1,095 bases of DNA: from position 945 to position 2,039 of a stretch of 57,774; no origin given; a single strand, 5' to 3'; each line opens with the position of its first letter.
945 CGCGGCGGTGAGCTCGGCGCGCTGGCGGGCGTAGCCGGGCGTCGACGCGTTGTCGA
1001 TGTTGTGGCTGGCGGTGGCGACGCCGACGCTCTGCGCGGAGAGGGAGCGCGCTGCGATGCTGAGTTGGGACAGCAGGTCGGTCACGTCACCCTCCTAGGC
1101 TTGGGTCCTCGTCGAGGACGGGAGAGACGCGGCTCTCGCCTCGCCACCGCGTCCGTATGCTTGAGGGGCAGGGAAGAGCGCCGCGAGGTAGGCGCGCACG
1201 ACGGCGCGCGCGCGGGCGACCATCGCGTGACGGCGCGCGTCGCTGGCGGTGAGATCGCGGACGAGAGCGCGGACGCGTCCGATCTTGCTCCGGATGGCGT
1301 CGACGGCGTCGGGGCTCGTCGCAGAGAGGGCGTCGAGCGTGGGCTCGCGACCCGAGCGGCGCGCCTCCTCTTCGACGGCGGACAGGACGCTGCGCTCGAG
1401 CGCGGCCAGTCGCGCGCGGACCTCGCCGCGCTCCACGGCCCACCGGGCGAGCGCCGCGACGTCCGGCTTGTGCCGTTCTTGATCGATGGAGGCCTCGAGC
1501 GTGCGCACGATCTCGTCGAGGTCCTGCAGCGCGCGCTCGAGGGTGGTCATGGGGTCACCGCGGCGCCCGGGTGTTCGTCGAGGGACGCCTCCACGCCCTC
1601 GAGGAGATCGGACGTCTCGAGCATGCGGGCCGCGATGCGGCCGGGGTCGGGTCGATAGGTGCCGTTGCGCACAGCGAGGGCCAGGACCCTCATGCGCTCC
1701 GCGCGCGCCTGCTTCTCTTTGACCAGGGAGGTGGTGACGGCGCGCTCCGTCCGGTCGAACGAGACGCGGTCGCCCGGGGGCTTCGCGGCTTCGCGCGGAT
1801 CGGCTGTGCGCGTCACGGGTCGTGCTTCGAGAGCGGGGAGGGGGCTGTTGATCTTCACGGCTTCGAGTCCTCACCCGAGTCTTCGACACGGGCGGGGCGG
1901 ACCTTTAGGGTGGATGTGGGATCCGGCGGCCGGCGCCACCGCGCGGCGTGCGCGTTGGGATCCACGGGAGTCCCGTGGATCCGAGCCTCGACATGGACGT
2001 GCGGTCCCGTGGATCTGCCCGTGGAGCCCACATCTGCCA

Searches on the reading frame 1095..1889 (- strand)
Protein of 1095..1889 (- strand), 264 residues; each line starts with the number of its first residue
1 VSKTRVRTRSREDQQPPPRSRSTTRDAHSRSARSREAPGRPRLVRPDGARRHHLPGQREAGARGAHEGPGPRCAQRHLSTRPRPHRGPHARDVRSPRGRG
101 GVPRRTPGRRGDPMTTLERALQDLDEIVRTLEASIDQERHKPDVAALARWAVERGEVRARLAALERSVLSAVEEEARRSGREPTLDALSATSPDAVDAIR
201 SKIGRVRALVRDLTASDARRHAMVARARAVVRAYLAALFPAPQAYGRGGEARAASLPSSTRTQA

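Call 59: search_protein_families(library=pfam, proteins=[window:1095-1889:-], max_evalue=0.001)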
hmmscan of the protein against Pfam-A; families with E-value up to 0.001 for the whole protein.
window:1095-1889:- (264 aa): 1 family
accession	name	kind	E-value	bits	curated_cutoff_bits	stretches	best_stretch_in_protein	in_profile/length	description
PF05130.17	FlgN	-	0.00013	22.9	30.5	1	115-252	4-146/147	FlgN protein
